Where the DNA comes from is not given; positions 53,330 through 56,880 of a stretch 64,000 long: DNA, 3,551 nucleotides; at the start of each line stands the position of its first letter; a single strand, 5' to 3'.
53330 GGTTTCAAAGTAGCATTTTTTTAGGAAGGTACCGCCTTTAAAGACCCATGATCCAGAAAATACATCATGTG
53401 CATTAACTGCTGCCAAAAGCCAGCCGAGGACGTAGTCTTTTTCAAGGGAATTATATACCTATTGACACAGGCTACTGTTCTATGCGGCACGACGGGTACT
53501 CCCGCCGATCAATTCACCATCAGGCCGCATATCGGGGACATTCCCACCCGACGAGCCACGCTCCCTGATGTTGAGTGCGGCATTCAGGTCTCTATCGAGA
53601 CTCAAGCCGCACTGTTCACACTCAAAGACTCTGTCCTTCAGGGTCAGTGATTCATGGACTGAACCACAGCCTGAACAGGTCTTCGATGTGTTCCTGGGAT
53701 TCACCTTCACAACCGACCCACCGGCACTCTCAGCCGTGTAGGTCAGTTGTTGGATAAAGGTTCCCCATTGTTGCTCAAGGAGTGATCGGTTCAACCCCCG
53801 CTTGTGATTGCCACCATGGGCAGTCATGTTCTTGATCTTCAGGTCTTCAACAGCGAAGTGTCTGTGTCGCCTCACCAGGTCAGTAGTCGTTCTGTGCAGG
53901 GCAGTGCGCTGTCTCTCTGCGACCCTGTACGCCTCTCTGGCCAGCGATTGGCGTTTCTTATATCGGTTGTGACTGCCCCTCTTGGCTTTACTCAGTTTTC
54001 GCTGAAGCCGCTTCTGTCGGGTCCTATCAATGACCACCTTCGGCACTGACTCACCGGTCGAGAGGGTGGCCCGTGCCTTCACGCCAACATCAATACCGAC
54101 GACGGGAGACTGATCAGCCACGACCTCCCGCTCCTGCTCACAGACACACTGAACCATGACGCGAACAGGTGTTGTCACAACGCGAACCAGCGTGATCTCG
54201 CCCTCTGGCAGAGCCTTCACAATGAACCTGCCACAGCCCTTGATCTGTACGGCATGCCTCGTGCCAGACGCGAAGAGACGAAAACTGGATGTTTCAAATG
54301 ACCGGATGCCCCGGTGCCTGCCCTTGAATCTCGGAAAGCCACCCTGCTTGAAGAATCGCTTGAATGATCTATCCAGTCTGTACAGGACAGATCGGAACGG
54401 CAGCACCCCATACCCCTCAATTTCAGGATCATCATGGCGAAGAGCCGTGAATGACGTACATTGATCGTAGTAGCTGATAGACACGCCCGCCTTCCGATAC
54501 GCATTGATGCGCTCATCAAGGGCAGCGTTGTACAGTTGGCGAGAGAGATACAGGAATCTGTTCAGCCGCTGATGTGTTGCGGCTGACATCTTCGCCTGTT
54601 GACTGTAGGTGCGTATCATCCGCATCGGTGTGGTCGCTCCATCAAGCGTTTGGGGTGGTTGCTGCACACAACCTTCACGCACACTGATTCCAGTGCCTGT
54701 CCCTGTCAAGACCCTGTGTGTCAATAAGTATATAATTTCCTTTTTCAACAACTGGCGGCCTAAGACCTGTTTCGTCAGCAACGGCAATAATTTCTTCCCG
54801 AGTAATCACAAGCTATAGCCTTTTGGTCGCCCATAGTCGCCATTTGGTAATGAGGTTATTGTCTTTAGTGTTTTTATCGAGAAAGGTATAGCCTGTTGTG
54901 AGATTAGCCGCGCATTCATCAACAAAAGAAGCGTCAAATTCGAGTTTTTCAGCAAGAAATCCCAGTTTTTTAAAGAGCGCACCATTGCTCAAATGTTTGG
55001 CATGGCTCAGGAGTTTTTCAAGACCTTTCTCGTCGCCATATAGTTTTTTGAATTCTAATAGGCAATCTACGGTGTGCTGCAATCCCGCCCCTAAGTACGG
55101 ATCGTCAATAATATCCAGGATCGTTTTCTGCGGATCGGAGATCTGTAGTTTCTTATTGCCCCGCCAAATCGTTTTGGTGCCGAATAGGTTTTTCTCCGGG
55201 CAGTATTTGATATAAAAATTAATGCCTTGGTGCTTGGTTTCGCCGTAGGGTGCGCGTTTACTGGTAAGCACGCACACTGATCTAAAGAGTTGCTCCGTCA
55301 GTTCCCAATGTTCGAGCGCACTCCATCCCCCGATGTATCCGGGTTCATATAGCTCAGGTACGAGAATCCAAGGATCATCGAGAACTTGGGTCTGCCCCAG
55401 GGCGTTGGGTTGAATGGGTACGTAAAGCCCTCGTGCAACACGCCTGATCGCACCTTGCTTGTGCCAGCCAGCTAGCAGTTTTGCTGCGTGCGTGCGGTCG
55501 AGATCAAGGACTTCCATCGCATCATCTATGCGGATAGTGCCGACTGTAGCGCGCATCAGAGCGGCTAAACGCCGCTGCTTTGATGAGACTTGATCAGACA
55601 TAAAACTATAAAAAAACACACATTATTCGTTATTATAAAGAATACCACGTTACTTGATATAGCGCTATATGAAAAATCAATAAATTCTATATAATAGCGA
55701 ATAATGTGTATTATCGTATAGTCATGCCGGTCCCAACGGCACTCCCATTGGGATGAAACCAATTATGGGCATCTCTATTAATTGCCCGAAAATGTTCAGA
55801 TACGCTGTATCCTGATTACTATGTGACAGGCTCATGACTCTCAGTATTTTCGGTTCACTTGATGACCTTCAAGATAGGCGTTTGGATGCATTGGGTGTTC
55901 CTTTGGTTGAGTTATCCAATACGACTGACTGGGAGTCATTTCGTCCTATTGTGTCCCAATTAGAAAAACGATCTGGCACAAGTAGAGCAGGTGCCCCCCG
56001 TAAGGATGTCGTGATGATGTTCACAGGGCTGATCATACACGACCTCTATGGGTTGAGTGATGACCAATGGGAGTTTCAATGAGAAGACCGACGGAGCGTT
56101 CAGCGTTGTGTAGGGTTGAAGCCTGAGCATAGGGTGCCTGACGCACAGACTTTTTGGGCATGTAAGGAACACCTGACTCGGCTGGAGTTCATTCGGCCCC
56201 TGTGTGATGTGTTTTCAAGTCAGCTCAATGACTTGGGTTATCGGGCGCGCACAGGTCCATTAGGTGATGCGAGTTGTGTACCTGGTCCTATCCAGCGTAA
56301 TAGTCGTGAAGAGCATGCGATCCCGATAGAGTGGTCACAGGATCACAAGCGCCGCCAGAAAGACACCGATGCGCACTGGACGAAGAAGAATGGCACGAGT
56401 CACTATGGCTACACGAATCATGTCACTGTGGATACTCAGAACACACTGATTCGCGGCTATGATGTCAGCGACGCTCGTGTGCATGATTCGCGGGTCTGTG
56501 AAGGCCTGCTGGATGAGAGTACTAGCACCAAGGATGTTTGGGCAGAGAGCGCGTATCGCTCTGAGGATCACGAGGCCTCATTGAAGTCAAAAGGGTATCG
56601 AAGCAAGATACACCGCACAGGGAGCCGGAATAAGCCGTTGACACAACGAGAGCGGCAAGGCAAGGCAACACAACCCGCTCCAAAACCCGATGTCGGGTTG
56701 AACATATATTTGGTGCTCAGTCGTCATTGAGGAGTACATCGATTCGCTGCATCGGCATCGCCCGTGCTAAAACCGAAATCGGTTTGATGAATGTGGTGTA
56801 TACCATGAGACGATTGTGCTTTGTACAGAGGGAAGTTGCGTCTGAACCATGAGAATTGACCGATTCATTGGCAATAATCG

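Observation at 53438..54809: tnpB-only unit with terminal inverted repeats and an 8-bp target duplication, inserted into abiEii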

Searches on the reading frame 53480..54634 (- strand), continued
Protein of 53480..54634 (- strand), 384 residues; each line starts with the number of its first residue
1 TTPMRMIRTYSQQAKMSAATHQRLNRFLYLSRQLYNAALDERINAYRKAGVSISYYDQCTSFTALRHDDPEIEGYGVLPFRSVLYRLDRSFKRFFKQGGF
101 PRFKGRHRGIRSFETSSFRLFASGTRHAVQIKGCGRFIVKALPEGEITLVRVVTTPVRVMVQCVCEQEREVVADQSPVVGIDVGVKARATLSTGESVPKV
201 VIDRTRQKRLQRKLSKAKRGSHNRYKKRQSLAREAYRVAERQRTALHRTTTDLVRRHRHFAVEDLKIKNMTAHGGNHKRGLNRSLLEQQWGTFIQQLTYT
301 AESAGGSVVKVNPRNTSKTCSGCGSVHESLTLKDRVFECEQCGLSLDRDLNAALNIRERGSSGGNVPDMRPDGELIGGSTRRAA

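Call 45: search_dna_similar(query=window:53483-54625:-, collection=plasmids, mode=protein, max_rows=25)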
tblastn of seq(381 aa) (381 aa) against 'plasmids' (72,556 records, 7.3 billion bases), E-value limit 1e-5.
Records with a match: 4074; places in all: 6817; records where one place covers at least 80% of the query: 1872.
Best place of each record, by identity: <60% 4074.
By first word of the organism name: Klebsiella 1259; Enterococcus 527; Escherichia 494; Bacillus 372; Salmonella 276; Campylobacter 98; Streptomyces 78; Clostridium 49; Borreliella 38; Mycobacterium 31; and 224 more.
By predicted mobility (MOB-suite, as given by PLSDB): conjugative 2112; non-mobilizable 1523; mobilizable 439.
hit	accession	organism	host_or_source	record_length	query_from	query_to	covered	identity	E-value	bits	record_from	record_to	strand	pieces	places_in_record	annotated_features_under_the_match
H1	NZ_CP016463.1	Bosea sp. RAC05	Microbial isolate,Algal phycosphere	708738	3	357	93%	40.8%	9e-52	192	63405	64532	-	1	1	RNA-guided endonuclease TnpB family protein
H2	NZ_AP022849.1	Bosea sp. ANAM02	Callyspongia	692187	3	357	93%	39.8%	4e-53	196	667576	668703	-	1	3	RNA-guided endonuclease TnpB family protein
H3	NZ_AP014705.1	Methylobacterium aquaticum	-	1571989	2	357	93%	36.3%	6e-36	146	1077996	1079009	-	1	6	none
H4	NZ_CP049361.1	Deinococcus wulumuqiensis R12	cell culture,soil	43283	4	367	96%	34.5%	6e-31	132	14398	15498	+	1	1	transposase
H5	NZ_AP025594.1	Thermus brockianus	-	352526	21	360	89%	36.2%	3e-36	147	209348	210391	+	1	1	transposase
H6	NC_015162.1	Deinococcus proteolyticus MRP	feces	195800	4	363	94%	34.1%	1e-32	137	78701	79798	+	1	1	RNA-guided endonuclease TnpB family protein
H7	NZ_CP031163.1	Deinococcus wulumuqiensis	cell culture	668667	4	367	96%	33.5%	5e-33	138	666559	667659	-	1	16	RNA-guided endonuclease TnpB family protein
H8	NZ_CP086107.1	Skermanella mucosa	single cell,crude oil contaminated ...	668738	1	357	94%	33.9%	3e-43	168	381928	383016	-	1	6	transposase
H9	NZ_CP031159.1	Deinococcus wulumuqiensis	cell culture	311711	14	357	90%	34.8%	3e-41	162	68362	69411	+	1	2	RNA-guided endonuclease TnpB family protein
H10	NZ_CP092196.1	Deinococcus sp. KNUC1210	Setaria viridis,cell ...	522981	21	368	91%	34.3%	1e-42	166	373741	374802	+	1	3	transposase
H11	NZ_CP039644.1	Azospirillum sp. TSA2s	Soil,rice paddy soil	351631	2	361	94%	32.9%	1e-38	154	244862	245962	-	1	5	RNA-guided endonuclease TnpB family protein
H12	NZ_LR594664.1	Variovorax sp. RA8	Riverbed sediment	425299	4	380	99%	31.0%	7e-32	134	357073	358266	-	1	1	RNA-guided endonuclease TnpB family protein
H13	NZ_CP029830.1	Azospirillum ramasamyi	single cell,Cow dung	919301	1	366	96%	31.9%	5e-40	158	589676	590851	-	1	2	RNA-guided endonuclease TnpB family protein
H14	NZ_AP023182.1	Paraburkholderia sp. PGU19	Physopelta gutta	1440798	2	368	96%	31.8%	3e-31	132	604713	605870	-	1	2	record has no annotation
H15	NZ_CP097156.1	Deinococcus sp. QL22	-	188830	5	357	93%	33.0%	5e-31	132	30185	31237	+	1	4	transposase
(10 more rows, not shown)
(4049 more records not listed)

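Call 46: get_annotated_region(hit=H1, flank=3000)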
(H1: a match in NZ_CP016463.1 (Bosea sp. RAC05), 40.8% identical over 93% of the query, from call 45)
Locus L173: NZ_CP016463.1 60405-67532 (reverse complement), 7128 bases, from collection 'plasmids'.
description: Bosea sp. RAC05 plasmid pBSY19_1, complete sequence
organism: Bosea sp. RAC05 (NCBI taxid 1842539)
taxonomy: Bacteria; Pseudomonadota; Alphaproteobacteria; Hyphomicrobiales; Boseaceae; Bosea; Bosea sp. RAC05
host: -; source: Microbial isolate,Algal phycosphere; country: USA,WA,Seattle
typing (MOB-suite, as given by PLSDB): non-mobilizable
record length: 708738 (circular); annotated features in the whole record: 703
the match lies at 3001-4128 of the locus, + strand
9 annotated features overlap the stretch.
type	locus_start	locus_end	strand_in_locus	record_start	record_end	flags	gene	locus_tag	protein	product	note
CDS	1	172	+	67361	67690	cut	-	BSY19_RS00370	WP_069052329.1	aminoacyl-tRNA hydrolase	-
CDS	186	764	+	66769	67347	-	-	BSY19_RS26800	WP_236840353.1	hypothetical protein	-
CDS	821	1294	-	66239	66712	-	-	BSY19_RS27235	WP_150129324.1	hypothetical protein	-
CDS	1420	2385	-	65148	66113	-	-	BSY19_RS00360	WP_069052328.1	serine protease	GO:0006508 - proteolysis [Evidence IEA]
CDS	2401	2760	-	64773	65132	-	-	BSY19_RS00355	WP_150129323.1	hypothetical protein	-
CDS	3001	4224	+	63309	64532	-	-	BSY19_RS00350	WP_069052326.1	RNA-guided endonuclease TnpB family protein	-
CDS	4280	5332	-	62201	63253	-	-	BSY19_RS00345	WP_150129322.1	hypothetical protein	-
CDS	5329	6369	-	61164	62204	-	-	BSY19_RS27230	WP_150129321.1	hypothetical protein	-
CDS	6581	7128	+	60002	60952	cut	-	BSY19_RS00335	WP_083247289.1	crotonase/enoyl-CoA hydratase family protein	-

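Call 47: get_annotated_region(hit=H2, flank=3000)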
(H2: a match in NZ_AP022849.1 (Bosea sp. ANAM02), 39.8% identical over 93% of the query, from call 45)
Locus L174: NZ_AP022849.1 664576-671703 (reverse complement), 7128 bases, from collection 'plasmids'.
description: Bosea sp. ANAM02 plasmid pANAM02, complete sequence
organism: Bosea sp. ANAM02 (NCBI taxid 2020412)
taxonomy: Bacteria; Pseudomonadota; Alphaproteobacteria; Hyphomicrobiales; Boseaceae; Bosea; Bosea sp. ANAM02
host: -; source: Callyspongia; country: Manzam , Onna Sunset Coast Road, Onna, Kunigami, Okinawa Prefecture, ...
typing (MOB-suite, as given by PLSDB): non-mobilizable
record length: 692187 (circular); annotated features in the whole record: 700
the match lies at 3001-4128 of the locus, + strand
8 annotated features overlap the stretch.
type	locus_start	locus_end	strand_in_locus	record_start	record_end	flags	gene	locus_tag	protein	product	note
CDS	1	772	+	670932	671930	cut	-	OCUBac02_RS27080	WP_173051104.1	hypothetical protein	-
CDS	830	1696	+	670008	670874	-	-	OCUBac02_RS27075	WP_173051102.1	hypothetical protein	-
CDS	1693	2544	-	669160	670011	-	-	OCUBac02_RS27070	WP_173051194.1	DNA adenine methylase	-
CDS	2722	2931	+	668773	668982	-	-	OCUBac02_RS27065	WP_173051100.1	nucleoside monophosphate kinase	-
CDS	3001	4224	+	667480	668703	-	-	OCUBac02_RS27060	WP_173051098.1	RNA-guided endonuclease TnpB family protein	-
CDS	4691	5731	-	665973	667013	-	-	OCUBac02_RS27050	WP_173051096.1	hypothetical protein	-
CDS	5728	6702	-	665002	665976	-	-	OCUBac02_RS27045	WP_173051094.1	hypothetical protein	-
CDS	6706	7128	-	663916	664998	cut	-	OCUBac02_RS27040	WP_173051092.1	hypothetical protein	-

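Call 53: find_related_loci(query=A1, collection=viral_contigs, flank=5000)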
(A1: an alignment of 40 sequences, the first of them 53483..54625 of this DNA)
Query A1 (381 aa) in viral_contigs; peptide patterns used: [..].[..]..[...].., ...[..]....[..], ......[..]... (x = any residue, [..] = any of these).
600 stretches matched a pattern (row limit reached: there are more); 547 encode a relative of the query (tblastn E <= 1e-3); the best 80 are kept; 80 distinct loci.
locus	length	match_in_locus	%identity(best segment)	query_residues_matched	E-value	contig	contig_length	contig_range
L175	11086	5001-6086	35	2-359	1e-60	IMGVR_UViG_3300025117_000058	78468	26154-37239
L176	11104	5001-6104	37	3-365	4e-54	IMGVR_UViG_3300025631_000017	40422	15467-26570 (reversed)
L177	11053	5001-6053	35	21-362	4e-53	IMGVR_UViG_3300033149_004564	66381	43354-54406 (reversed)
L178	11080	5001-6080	34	3-359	9e-53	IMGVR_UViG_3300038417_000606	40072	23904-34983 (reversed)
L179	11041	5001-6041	37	21-359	8e-52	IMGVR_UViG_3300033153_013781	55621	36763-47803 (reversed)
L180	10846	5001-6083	36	2-357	3e-51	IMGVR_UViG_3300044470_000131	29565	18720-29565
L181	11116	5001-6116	34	3-369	6e-51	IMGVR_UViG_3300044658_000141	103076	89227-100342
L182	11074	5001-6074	33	2-357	5e-49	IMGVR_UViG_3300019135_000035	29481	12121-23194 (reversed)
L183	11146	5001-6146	33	4-376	2e-48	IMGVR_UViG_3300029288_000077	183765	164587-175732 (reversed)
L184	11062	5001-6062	35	18-363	1e-48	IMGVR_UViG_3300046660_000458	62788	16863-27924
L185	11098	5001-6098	34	5-367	5e-48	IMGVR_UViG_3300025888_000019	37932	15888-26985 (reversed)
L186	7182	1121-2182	35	3-350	7e-47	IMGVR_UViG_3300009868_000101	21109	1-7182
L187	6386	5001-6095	33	3-359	4e-47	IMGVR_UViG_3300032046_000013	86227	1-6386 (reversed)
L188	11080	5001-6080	33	3-353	2e-47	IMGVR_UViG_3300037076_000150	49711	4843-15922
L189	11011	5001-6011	32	28-357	3e-46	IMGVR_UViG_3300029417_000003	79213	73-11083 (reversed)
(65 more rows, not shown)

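Call 61: find_encoding_contigs(protein=P0014, flank=1500, max_places=3)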
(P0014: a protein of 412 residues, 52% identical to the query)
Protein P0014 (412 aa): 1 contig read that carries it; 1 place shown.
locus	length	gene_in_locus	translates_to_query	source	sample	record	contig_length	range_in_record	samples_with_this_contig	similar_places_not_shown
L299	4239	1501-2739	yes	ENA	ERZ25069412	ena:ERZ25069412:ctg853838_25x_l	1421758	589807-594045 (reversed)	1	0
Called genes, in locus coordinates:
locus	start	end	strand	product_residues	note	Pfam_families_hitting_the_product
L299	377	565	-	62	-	-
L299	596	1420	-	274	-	PF04250:DUF429 (faint)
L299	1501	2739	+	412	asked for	PF01385:OrfB_IS605, PF07282:Cas12f1-like_TNB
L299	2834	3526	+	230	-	PF23835:DUF7205 (faint), PF10263:SprT-like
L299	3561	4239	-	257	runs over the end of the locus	PF08818:DUF1801 (faint), PF04237:YjbR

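Call 62: find_encoding_contigs(protein=P0026, flank=1500, max_places=3)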
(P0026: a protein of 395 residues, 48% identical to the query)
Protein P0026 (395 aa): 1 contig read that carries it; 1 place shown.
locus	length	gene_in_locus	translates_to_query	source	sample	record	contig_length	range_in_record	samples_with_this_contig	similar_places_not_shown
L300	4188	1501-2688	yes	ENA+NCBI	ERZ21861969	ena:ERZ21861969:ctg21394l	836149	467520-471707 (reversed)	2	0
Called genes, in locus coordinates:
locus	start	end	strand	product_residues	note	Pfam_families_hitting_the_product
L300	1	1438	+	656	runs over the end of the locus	PF03190:Thioredox_DsbH (weak)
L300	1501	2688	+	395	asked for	PF01385:OrfB_IS605, PF07282:Cas12f1-like_TNB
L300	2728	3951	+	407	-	PF02771:Acyl-CoA_dh_N, PF02770:Acyl-CoA_dh_M, PF00441:Acyl-CoA_dh_1, PF08028:Acyl-CoA_dh_2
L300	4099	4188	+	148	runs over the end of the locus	-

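Call 63: find_encoding_contigs(protein=P0039, flank=1500, max_places=3)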
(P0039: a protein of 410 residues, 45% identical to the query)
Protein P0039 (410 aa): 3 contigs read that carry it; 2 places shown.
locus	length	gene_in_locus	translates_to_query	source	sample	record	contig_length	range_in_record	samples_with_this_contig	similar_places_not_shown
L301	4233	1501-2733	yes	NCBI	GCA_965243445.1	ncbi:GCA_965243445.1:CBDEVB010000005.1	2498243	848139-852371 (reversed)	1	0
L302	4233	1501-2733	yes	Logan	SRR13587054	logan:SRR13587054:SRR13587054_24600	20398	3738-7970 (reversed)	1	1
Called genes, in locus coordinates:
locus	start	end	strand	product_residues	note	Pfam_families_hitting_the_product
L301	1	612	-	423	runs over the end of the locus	PF07992:Pyr_redox_2, PF21706:FCSD_central, PF09242:FCSD-flav_bind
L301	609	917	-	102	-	-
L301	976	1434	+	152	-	PF00034:Cytochrom_C (weak)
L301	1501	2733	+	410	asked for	PF01385:OrfB_IS605, PF07282:Cas12f1-like_TNB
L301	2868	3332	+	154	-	PF13501:SoxY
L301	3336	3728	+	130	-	PF08770:SoxZ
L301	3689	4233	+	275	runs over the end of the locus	PF09086:DUF1924 (faint), PF21342:SoxA-TsdA_cyt-c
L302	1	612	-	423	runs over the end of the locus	PF07992:Pyr_redox_2, PF13450:NAD_binding_8 (faint), PF21706:FCSD_central, PF09242:FCSD-flav_bind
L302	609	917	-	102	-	-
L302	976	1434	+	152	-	PF00034:Cytochrom_C (weak)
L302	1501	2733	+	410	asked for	PF01385:OrfB_IS605, PF07282:Cas12f1-like_TNB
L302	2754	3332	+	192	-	PF13501:SoxY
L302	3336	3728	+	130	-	PF08770:SoxZ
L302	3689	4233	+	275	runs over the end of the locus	PF09086:DUF1924 (faint), PF21342:SoxA-TsdA_cyt-c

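Call 85: search_solved_structures(query=window:53483-54625:-, max_evalue=0.001)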
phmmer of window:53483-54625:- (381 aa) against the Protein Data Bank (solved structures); distinct sequences matched with E-value up to 0.001: 23.
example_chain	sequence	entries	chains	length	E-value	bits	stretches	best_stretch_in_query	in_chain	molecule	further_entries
9yyg_A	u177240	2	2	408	4.9e-34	121.5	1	15-365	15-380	AI-designed RNA-guided nuclease | AI-generated RNA-guided nuclease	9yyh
8h1j_A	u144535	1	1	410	1.6e-31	113.3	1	14-365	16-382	RNA-guided DNA endonuclease TnpB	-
8bf8_A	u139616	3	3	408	1.7e-31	113.2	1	14-365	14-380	RNA-guided DNA endonuclease TnpB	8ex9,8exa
9j09_A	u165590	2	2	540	4.4e-23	85.5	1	202-356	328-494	Transposase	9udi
8iaz_A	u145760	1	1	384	8.1e-16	61.6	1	87-355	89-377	Transposase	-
9b0l_P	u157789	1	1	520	2.8e-15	59.8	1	196-357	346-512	TnpB-like protein L79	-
9jfo_A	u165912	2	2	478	1.1e-14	57.9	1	226-354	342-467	LaTranC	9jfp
9jfq_A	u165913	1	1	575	1.8e-14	57.2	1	226-354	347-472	LaTranC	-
8j1j_A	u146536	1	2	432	6.8e-13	52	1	197-353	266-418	Transposase IS605 OrfB C-terminal domain-containing protein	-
8j3r_A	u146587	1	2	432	1.3e-12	51.1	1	197-353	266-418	Transposase IS605 OrfB C-terminal domain-containing protein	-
8j12_A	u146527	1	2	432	2.1e-12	50.4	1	198-353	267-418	Transposase IS605 OrfB C-terminal domain-containing protein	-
7wju_A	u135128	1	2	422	3.8e-12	49.5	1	201-353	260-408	OrfB_Zn_ribbon domain-containing protein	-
8dzj_A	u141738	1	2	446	4.4e-12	49.3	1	201-353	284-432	OrfB_Zn_ribbon domain-containing protein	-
8hr5_A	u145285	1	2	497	1.3e-11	47.8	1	201-354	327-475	Transposase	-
9nzp_A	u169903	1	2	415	1.6e-11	47.5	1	173-354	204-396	IS200/IS605 family element transposase accessory protein TnpB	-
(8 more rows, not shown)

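Call 86: search_protein_families(library=ncbifam, proteins=[window:53483-54625:-], max_evalue=0.001)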
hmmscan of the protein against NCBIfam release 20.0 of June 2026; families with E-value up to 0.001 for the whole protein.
window:53483-54625:- (381 aa): 6 families
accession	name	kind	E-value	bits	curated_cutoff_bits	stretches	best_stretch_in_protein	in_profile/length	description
NF040570.1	guided_TnpB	subfamily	2.3e-67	227.9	100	1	14-356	8-389/389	RNA-guided endonuclease TnpB family protein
NF038281.1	IS200_TnpB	exception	1.1e-55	189.3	425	1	18-357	15-359/360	IS200/IS605 family element RNA-guided endonuclease TnpB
NF038280.1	IS607_TnpB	exception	1.5e-34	119.7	350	1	88-359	104-394/431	IS607 family element RNA-guided endonuclease TnpB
NF049972.1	CRISPR_Cas12f2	exception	5.3e-21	75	450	1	161-357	314-519/524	type V CRISPR-associated effector Cas12f2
NF038192.1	V_cas_c2c8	exception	3.5e-20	72.5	350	1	79-324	157-454/457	type V CRISPR-associated protein C2c8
TIGR01766.2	TIGR01766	domain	1.8e-09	38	32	1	238-314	4-82/82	IS200/IS605 family accessory protein TnpB-related protein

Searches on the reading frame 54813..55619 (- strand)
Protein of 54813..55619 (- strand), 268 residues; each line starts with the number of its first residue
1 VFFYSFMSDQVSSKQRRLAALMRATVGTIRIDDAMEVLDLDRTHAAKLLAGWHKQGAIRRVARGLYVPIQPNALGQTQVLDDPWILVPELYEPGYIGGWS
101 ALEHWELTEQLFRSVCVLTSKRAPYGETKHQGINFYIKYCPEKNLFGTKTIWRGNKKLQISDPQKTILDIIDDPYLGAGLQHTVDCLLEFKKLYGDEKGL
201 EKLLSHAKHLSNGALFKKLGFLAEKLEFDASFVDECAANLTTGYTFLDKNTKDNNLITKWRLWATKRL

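Call 4: search_protein_families(library=pfam, proteins=[window:54813-55619:-], max_evalue=0.01)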
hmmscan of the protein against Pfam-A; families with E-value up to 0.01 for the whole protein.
window:54813-55619:- (268 aa): 1 family
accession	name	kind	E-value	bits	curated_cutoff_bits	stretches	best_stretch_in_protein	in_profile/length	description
PF13338.12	AbiEi_4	-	0.0001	22.8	25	1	16-68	1-48/49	Transcriptional regulator, AbiEi antitoxin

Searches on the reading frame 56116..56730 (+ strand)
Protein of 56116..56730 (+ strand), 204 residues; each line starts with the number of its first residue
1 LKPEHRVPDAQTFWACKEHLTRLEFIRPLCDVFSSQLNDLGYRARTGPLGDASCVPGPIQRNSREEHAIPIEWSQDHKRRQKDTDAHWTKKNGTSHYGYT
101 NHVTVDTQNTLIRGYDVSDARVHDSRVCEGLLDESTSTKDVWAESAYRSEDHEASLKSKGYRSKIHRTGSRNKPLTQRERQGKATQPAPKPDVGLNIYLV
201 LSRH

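Call 44: search_protein_families(library=pfam, proteins=[window:56116-56730:+], max_evalue=0.001)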
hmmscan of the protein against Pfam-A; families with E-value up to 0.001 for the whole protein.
window:56116-56730:+ (204 aa): 1 family
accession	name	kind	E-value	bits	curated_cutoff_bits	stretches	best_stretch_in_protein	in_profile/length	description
PF01609.27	DDE_Tnp_1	-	2.3e-13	50.8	23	1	75-184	12-139/200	Transposase DDE domain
